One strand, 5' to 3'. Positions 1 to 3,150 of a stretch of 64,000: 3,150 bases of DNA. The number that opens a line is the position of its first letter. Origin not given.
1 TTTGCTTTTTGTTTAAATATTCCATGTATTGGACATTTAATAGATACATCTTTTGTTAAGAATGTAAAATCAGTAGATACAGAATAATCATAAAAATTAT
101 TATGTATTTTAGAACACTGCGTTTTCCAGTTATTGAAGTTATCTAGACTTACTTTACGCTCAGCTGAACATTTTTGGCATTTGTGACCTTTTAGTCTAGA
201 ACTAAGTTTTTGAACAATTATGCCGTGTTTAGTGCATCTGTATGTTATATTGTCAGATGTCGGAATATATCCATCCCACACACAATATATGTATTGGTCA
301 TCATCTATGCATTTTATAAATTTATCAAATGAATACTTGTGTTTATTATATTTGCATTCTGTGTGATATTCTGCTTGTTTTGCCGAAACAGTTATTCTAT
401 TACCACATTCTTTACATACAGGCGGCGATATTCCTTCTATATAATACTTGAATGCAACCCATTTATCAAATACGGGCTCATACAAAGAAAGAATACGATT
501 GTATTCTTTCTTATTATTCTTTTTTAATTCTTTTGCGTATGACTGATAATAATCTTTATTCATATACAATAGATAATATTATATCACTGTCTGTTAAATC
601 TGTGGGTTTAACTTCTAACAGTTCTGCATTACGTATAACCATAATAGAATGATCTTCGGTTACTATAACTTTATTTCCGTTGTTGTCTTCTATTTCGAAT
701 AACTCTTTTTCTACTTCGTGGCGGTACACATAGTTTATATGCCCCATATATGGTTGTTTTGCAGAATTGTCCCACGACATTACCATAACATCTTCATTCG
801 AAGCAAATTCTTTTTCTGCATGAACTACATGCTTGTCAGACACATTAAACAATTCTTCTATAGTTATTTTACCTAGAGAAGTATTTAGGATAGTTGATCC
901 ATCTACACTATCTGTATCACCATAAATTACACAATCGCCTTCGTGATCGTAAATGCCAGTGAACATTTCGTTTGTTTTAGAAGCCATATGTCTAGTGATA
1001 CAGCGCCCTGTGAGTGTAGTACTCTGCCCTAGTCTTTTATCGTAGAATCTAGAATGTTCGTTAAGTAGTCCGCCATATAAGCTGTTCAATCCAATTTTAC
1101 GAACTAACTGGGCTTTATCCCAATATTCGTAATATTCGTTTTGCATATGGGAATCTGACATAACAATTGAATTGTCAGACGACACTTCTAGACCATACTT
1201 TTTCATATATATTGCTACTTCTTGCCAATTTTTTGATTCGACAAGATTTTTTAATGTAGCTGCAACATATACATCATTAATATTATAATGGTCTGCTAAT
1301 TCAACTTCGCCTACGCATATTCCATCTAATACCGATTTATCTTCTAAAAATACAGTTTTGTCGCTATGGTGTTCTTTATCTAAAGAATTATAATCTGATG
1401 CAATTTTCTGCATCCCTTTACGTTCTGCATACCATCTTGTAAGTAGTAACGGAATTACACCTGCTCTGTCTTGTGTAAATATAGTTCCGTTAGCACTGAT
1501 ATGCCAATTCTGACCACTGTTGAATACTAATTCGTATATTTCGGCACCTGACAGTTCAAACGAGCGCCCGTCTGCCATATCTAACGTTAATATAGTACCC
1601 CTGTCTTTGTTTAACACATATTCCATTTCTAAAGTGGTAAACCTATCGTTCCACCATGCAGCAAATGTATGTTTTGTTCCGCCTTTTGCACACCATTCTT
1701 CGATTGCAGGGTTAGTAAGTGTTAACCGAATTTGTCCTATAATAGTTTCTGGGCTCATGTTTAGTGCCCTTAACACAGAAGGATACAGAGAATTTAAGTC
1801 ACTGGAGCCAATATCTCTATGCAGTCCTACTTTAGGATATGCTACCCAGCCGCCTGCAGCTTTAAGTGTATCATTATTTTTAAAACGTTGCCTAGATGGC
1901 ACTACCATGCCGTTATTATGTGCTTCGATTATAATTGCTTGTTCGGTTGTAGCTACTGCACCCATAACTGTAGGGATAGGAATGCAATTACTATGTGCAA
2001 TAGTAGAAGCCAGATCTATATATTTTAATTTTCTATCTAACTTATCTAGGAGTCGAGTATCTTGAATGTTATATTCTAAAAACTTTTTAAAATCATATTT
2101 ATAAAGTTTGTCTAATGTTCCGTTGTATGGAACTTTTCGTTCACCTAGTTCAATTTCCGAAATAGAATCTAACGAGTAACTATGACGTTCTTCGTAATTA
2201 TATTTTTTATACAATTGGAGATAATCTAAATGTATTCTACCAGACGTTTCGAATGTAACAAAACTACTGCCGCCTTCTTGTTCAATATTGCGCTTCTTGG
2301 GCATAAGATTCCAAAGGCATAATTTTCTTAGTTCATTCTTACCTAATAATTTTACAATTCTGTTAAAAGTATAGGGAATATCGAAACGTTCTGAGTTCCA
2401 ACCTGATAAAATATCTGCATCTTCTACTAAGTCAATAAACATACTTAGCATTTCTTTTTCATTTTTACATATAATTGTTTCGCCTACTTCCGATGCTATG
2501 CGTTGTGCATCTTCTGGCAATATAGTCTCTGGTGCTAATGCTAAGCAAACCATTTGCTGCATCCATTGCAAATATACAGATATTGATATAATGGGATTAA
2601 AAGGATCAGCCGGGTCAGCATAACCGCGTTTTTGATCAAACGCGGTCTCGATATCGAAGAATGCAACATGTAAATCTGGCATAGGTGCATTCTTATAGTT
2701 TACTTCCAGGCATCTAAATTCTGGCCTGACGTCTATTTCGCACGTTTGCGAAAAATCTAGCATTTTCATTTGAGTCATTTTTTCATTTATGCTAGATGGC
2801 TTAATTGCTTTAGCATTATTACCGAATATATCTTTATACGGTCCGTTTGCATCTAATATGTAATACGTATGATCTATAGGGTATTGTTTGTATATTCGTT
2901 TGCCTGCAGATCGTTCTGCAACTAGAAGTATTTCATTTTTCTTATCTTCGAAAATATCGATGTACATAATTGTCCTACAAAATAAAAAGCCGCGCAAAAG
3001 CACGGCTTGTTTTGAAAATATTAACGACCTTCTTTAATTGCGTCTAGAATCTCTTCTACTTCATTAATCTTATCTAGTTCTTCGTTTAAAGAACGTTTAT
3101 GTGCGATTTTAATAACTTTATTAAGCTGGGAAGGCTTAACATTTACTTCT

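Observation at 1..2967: Fractured gp43 DNA polymerase: split intein at the YGDTD|S site with a free-standing endonuclease gene between the halves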

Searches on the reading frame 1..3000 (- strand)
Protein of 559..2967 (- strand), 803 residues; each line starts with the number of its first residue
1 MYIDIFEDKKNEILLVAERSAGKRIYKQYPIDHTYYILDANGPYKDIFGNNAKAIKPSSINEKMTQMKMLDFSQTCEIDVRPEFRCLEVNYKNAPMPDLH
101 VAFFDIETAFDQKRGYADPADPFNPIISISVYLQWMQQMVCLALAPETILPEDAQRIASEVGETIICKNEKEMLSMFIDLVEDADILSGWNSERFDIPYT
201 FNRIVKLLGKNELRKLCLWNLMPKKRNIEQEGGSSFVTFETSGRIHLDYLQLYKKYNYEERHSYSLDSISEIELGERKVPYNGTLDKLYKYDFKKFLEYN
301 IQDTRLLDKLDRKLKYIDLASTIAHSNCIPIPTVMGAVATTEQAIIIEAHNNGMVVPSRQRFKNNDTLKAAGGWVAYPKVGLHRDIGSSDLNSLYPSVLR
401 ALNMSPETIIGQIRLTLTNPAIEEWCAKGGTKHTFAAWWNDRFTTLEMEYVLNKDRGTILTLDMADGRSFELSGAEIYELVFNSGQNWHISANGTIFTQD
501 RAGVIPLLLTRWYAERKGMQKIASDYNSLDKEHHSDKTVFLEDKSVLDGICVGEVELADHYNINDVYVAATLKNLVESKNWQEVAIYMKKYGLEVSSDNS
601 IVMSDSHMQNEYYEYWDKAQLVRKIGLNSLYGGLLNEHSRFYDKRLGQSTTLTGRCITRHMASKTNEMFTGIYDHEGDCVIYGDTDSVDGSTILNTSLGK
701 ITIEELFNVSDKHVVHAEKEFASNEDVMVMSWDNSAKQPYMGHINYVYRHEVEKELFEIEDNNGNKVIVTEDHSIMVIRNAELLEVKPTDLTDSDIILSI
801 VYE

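Call 11: search_protein_families(library=pfam, proteins=[window:559-2967:-, L001:8438-10117:+, L001:10121-11257:+, L001:10121-10378:+], max_evalue=1)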
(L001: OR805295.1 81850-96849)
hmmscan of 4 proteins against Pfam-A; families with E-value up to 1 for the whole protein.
window:559-2967:- (803 aa): 4 families
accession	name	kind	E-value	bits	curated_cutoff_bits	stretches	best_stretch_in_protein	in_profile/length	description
PF03104.25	DNA_pol_B_exo1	-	2.1e-23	83.4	23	1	59-269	25-242/242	DNA polymerase family B, exonuclease domain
PF00136.26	DNA_pol_B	-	1.6e-20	73.7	23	2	342-524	16-139/453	DNA polymerase family B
PF14890.11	Intein_splicing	-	2.6e-09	37.5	35.8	1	693-798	2-93/155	Intein splicing domain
PF13482.12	RNase_H_2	-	0.12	12.7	22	0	169-272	43-112/165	RNase_H superfamily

L001:8438-10117:+ (560 aa): 5 families
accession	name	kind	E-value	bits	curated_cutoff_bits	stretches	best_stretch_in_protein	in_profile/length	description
PF05265.19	DUF723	-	2.7e-07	30.9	20.9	2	150-199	9-59/60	Protein of unknown function (DUF723)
PF23333.1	VWC2L_1st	-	0.0063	16.9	27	1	84-116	2-34/40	VWC2L-like, N-terminal domain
PF24850.1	CC_BshC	-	0.093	13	27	1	106-168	8-71/159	Bacillithiol biosynthesis BshC, C-terminal coiled-coil domain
PF23783.1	Zn_ribbon_TiaS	-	0.1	12.8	27.3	0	47-66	1-20/41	TiaS C-terminal zinc ribbon domain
PF14311.12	DUF4379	-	0.37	11.5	24.5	0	119-134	40-55/56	Probable Treble clef zinc finger domain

L001:10121-11257:+ (379 aa): 3 families
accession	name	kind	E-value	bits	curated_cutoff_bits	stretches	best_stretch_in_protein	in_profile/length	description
PF00136.26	DNA_pol_B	-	2.6e-06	26.9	23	1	152-238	271-330/453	DNA polymerase family B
PF14890.11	Intein_splicing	-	0.00013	22.2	35.8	1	23-85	100-155/155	Intein splicing domain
PF16922.11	SLD5_C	-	0.05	14.3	27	1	84-105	33-54/56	DNA replication complex GINS protein SLD5 C-terminus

L001:10121-10378:+ (86 aa): 2 families
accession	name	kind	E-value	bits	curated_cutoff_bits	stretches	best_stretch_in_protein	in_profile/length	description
PF14890.11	Intein_splicing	-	3.2e-06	27.5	35.8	1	23-85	100-155/155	Intein splicing domain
PF07768.16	PVL_ORF50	-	0.029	15.1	27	1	27-79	54-105/116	PVL ORF-50-like family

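Call 18: search_protein_families(library=phrogs, proteins=[L001:8438-10117:+, L001:10121-11257:+], max_evalue=0.01)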
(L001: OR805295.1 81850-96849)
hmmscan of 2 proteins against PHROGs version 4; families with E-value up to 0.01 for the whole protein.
L001:8438-10117:+ (560 aa): 6 families
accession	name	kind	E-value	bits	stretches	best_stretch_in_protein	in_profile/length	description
phrog_559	-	DNA, RNA and nucleotide metabolism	1.7e-118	398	1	11-559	51-600/607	HNH endonuclease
phrog_3339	-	DNA, RNA and nucleotide metabolism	1.2e-99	335.8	1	2-558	26-533/536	homing endonuclease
phrog_29804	-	unknown function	5.4e-52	178.4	1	299-557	271-529/534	-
phrog_681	-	DNA, RNA and nucleotide metabolism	1.3e-20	74.5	1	49-306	206-460/576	endonuclease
phrog_4605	-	unknown function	2.3e-20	74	2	215-277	52-115/151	-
phrog_9902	-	unknown function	0.00011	22.8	1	239-335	46-134/210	-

L001:10121-11257:+ (379 aa): 2 families
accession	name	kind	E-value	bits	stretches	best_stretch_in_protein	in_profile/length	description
phrog_1918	-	DNA, RNA and nucleotide metabolism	8.2e-52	177.5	1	84-374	105-381/382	DNA polymerase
phrog_262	-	DNA, RNA and nucleotide metabolism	1.1e-49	170.2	1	86-374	581-852/856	DNA polymerase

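Call 19: search_protein_families(library=ncbifam, proteins=[L001:8438-10117:+, L001:10121-10378:+], max_evalue=1)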
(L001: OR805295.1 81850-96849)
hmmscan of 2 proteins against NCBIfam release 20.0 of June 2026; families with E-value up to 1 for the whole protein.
L001:8438-10117:+ (560 aa): 2 families
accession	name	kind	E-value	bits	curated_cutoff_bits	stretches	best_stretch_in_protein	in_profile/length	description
NF052237.1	biotin_BsaP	equivalog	0.21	11.6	39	1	47-71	26-50/53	biotin synthase auxiliary protein BsaP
TIGR02605.1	CxxC_CxxC_SSSS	subfamily_domain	0.45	10.6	31.3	0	108-139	6-42/52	FmdB family zinc ribbon protein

L001:10121-10378:+ (86 aa): 2 families
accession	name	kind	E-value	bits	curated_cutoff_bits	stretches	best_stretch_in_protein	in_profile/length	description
TIGR01443.1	intein_Cterm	domain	0.002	18.3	15.6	1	62-86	1-24/24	intein C-terminal splicing region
NF038162.1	RtcB_rel_intein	exception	0.015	13.3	1150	1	30-85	525-578/961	intein-containing RtcB family protein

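Call 20: search_solved_structures(query=L001:8438-10117:+, max_evalue=10, show_alignments=3)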
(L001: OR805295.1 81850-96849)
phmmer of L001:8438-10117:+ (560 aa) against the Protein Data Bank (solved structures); distinct sequences matched with E-value up to 10: 0.

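Call 22: search_dna_similar(query=L001:10121-10420:+, collection=phages, mode=protein, max_rows=60, max_evalue=0.001)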
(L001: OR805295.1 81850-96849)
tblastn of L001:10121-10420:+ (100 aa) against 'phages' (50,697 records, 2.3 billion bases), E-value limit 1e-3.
Records with a match: 13; places in all: 13; records where one place covers at least 80% of the query: 10.
Best place of each record, by identity: >=99% 10; <60% 3.
By first word of the organism name: Pseudomonas 10; Klebsiella 2; Salicola 1.
By host as written in the record: Pseudomonas aeruginosa PAO1 5; - 3; Pseudomonas aeruginosa 2; Klebsiella pneumoniae 1; Klebsiella pneumoniae KP13 1; Salicola sp. PV4 1.
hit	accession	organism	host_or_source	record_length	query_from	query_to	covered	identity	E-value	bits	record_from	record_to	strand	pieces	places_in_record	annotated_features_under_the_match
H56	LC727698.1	Pseudomonas phage sp. 30-3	Pseudomonas aeruginosa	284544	1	100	100%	100.0%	2e-62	209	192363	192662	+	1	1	hypothetical protein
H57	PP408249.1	Pseudomonas phage vB_Pa-PAC2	Pseudomonas aeruginosa PAO1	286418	1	100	100%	100.0%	2e-62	209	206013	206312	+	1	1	DNA polymerase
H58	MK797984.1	Pseudomonas phage vB_PaeM_PA5oct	-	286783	1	100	100%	100.0%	2e-62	209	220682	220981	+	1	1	DNA polymerase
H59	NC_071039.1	Pseudomonas phage vB_PaeM_PA5oct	-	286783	1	100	100%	100.0%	2e-62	209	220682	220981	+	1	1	DNA polymerase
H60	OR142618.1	Pseudomonas phage Callisto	Pseudomonas aeruginosa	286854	1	100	100%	100.0%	2e-62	209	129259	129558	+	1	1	hypothetical protein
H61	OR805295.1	Pseudomonas phage Paride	Pseudomonas aeruginosa PAO1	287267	1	100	100%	100.0%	2e-62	209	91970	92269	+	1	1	DNA polymerase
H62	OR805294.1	Pseudomonas phage Ettore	Pseudomonas aeruginosa PAO1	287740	1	100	100%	100.0%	2e-62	209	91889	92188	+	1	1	DNA polymerase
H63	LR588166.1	Pseudomonas phage vB_PaeM_MIJ3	-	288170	1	100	100%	100.0%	2e-62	209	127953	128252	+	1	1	ATPase: DNA polymerase II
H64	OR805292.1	Pseudomonas phage Cassandra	Pseudomonas aeruginosa PAO1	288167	1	100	100%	99.0%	8e-62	207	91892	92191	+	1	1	DNA polymerase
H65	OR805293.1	Pseudomonas phage Deifobo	Pseudomonas aeruginosa PAO1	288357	1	100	100%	99.0%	8e-62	207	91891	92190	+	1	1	DNA polymerase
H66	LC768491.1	Klebsiella phage phiKp_21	Klebsiella pneumoniae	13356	49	91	43%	53.3%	2e-4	44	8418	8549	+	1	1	hypothetical protein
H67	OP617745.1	Klebsiella phage KP13-7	Klebsiella pneumoniae KP13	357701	49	91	43%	53.3%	2e-4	44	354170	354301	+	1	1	hypothetical protein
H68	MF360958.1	Salicola phage SCTP-2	Salicola sp. PV4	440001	61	94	34%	55.6%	6e-5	45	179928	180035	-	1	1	179: DNA polymerase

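Call 30: find_homologous_proteins(query=L001:8438-10117:+, max_evalue=0.00001)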
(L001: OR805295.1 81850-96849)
Query L001:8438-10117:+ (560 aa): 5146 proteins with E <= 0.00001 among 8000 candidates; the best 120 are listed.
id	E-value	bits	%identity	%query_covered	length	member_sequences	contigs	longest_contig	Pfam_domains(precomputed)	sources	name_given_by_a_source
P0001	0.0e+0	1299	99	100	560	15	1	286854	PF05265.21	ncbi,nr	ncbi:hypothetical protein GBBBJNDB_00154 [Pseudomonas phage Callisto]|nr:hypothetical protein GBBBJN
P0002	3.1e-144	500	43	82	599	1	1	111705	PF14311.13,PF05265.21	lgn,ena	-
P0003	9.4e-140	485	44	98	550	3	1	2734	PF05265.21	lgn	-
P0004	3.1e-139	484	45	98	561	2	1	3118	PF05265.21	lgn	-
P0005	9.6e-138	479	44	99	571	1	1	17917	PF05265.21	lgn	-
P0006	2.2e-137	477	42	99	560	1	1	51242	PF05265.21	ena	-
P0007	7.3e-137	476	43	99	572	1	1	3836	PF05265.21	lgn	-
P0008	1.7e-136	474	39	86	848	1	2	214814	PF14311.13,PF05265.21,PF13192.13,PF18741.8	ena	-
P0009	5.6e-134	466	42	100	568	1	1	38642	PF05265.21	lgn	-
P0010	7.3e-134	466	46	82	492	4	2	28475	PF05265.21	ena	-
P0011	1.6e-133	465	38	91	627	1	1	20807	PF14311.13,PF05265.21,PF23545.2,PF12174.14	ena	-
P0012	8.4e-133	462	45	95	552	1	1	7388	PF05265.21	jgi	jgi:Zn finger protein HypA/HybF involved in hydrogenase expression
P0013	1.3e-132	462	38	82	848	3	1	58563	PF05774.17,PF14311.13,PF05265.21,PF13192.13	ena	-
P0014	8.9e-132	459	45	86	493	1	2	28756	PF05265.21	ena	-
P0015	5.5e-131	456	39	79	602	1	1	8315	PF14311.13,PF05265.21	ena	-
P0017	1.3e-129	452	42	98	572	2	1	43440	PF05265.21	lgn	-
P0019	6.1e-127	443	41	86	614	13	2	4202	PF14311.13,PF05265.21,PF03852.22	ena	-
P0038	3.2e-121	424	41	98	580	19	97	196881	PF05265.21,PF25680.2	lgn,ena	-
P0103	4.9e-107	377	39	91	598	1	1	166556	PF14311.13,PF05265.21,PF25680.2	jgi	jgi:G:T-mismatch repair DNA endonuclease (very short patch repair protein)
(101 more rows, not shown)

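Call 32: search_solved_structures(query=A1, max_evalue=10, show_alignments=3)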
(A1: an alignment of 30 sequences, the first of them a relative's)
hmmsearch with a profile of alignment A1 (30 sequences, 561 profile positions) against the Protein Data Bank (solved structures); distinct sequences matched with E-value up to 10: 1.
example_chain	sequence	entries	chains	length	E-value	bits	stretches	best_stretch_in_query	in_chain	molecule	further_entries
3r3p_A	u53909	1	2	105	5.1e-05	25.3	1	278-373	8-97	Mobile intron protein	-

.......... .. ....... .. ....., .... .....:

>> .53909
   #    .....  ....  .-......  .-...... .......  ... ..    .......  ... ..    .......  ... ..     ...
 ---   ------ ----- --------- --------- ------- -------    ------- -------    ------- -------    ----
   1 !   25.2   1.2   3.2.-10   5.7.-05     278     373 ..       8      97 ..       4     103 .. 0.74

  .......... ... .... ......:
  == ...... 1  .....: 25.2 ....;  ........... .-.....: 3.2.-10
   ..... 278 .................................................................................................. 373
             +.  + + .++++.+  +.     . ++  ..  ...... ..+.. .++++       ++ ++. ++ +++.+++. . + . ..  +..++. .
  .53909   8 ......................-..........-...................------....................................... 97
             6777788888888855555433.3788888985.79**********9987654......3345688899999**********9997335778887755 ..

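Call 54: predict_structure(alignment_id=A1)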
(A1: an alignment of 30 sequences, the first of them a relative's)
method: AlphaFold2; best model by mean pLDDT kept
length: 560 residues; sequences in the alignment: 30
mean_pLDDT: 90.6   pTM: 0.54
mean pLDDT of the five models: 90.6, 90.4, 89.7, 89.7, 89.1
residues with pLDDT >= 90: 393; 70-90: 143; 50-70: 21; < 50: 3
segments of 3 or more residues with pLDDT < 50: 273-275
pLDDT, mean of each block of 10 residues (from residue 1): 90 95 95 93 94 89 85 85 85 90 91 90 86 63 84 93 85 92 91 86 66 90 93 88 92 90 77 61 95 95 92 97 88 92 95 96 95 96 97 98 96 97 98 94 97 97 97 97 94 96 92 89 90 92 93 97
secondary structure, 60 per line:
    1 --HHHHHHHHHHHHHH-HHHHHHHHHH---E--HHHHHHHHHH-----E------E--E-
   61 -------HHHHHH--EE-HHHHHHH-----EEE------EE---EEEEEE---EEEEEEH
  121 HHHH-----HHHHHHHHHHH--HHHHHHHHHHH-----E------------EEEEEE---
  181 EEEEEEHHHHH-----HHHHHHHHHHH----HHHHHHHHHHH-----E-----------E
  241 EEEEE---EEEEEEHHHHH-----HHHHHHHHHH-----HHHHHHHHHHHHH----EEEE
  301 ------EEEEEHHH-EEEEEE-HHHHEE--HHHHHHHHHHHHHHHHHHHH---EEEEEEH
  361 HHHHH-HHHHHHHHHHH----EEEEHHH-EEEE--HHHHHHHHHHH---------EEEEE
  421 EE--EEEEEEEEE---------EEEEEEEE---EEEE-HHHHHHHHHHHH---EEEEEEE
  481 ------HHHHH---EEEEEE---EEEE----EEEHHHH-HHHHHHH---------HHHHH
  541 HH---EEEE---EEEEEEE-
elements in order: H3-16 H18-27 H34-43 H68-73 H79-85 E91-93 E105-110 E114-119 H120-124 H130-140 H143-153 E172-177 E181-186 H187-191 H197-207 H212-222 E240-245 E249-254 H255-259 H265-274 H280-292 E297-300 E307-311 E316-321 H323-326 H331-350 E354-359 H360-365 H367-377 E382-385 E390-393 H396-406 E416-422 E425-433 E443-450 E454-457 H459-470 E474-480 H487-491 E495-500 E504-507 E512-514 H515-518 H520-526 H536-542 E546-549 E553-559

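Call 56: fold_search(model_id=the predicted structure, library=pdb)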
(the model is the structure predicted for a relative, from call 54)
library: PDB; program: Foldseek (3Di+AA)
matches with E <= 10: 753; with E <= 0.001: 19
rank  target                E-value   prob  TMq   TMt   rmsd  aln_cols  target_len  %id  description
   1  8bv8_A                4.9e-06  1.00  0.22  0.49   6.5       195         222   14  Crystal structure of the phage Mu protein Mom inactive mutant S124A (released 2023-12-20)
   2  8bv8_B                3.4e-05  1.00  0.21  0.51   4.5       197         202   13  Crystal structure of the phage Mu protein Mom inactive mutant S124A (released 2023-12-20)
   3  1y9k_B                6.7e-05  1.00  0.18  0.58   8.9       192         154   13  IAA acetyltransferase from Bacillus cereus ATCC 14579 (released 2005-02-01)
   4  1y9k_D                8.9e-05  1.00  0.19  0.59   8.7       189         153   14  IAA acetyltransferase from Bacillus cereus ATCC 14579 (released 2005-02-01)
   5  1yvk_A                1.3e-04  1.00  0.18  0.57   8.9       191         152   15  Crystal Structure of the Bacillis subtilis Acetyltransferase in complex with CoA, Northeast Structural Genomics Target (released 2005-02-22)
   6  6ao7                  2.3e-04  1.00  0.18  0.59   8.7       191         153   16  Crystal Structure of a GNAT family acetyltransferase from Elizabethkingia anophelis with acetyl-CoA bound (released 2017-08-30)
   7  1y9k_C                2.3e-04  1.00  0.18  0.59   9.0       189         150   12  IAA acetyltransferase from Bacillus cereus ATCC 14579 (released 2005-02-01)
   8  1y9k_A                3.7e-04  1.00  0.18  0.57   9.1       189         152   12  IAA acetyltransferase from Bacillus cereus ATCC 14579 (released 2005-02-01)
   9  9mto_A                4.6e-04  1.00  0.19  0.64   5.8       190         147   11  Crystal structure of acetyltransferase CBU0801 from Coxiella burnetii (released 2025-01-22)
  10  6hd5_v                4.6e-04  1.00  0.19  0.56   5.9       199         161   12  Cryo-EM structure of the ribosome-NatA complex (released 2018-12-19)
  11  4e2a_B                4.6e-04  1.00  0.18  0.51   6.7       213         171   14  Crystal Structure of the Putative acetyltransferase from Streptococcus mutans (released 2013-03-13)
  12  4e2a_A                4.9e-04  1.00  0.18  0.51   6.7       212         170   15  Crystal Structure of the Putative acetyltransferase from Streptococcus mutans (released 2013-03-13)
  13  9mto_B                5.8e-04  1.00  0.19  0.64   6.8       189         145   11  Crystal structure of acetyltransferase CBU0801 from Coxiella burnetii (released 2025-01-22)
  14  4xpd_C                6.9e-04  1.00  0.20  0.63   4.8       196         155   12  Crystal structure of yeast N-terminal acetyltransferase NatE (ppGpp) in complex with a bisubstrate (released 2016-07-20)
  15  3tfy_A                7.7e-04  1.00  0.19  0.59   7.5       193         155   16  Naa50p amino-terminal acetyltransferase bound to substrate peptide fragment and CoA (released 2011-09-07)
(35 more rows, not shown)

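Call 59: search_protein_families(library=pfam, proteins=[P0103, P0038, P0019], max_evalue=0.01)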
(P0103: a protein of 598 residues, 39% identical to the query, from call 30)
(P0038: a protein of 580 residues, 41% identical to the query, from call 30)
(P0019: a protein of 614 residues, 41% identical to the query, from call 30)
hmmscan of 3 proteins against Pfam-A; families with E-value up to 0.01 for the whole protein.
P0103 (598 aa): 5 families
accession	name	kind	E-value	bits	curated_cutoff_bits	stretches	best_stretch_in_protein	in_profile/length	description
PF14311.12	DUF4379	-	5e-10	39.9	24.5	1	214-254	15-55/56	Probable Treble clef zinc finger domain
PF05265.19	DUF723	-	8e-07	29.3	20.9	1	276-315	18-59/60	Protein of unknown function (DUF723)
PF25680.1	Mom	-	1.6e-05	25.1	27.1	0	435-565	5-158/202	Mom protein family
PF21817.3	CapR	-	0.00049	20.7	24.2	0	272-315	11-66/67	CapR homology domain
PF18741.7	MTES_1575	-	0.0093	16.5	38.2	0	337-419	14-95/96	REase_MTES_1575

P0038 (580 aa): 2 families
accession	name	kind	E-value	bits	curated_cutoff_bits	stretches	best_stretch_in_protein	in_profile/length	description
PF25680.1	Mom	-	1.5e-05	25.2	27.1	1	406-560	9-182/202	Mom protein family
PF21598.3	PvuRts1I-like_N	-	0.0021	18.7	27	1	314-386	51-115/131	Restriction endonuclease PvuRts1 I-like, N-terminal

P0019 (614 aa): 4 families
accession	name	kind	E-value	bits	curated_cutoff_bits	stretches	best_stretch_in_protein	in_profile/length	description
PF14311.12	DUF4379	-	3.3e-12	46.8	24.5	0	290-324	19-54/56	Probable Treble clef zinc finger domain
PF03852.21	Vsr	-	1e-05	25.7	27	1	338-388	23-71/74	DNA mismatch endonuclease Vsr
PF12760.12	Zn_ribbon_IS1595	-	0.0027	18.1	25.4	0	122-144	18-41/46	Transposase zinc-ribbon domain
PF05265.19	DUF723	-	0.0073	16.7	20.9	0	168-194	31-59/60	Protein of unknown function (DUF723)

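Call 76: find_encoding_contigs(protein=P0006, flank=4000, max_places=2)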
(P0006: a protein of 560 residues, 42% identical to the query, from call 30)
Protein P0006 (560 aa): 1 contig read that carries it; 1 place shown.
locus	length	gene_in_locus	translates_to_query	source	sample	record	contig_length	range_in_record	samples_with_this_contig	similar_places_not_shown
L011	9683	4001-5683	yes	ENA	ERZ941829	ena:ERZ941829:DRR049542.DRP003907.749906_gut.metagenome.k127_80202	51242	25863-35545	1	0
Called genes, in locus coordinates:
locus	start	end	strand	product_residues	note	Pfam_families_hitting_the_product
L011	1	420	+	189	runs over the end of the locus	PF01467:CTP_transf_like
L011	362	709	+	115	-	-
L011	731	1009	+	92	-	PF11126:Phage_DsbA (weak)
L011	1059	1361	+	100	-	-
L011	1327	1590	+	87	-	-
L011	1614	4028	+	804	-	PF00136:DNA_pol_B, PF14890:Intein_splicing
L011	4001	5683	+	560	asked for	PF05265:DUF723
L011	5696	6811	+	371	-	-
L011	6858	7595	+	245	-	-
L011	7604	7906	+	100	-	-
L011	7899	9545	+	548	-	-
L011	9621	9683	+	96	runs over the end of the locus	-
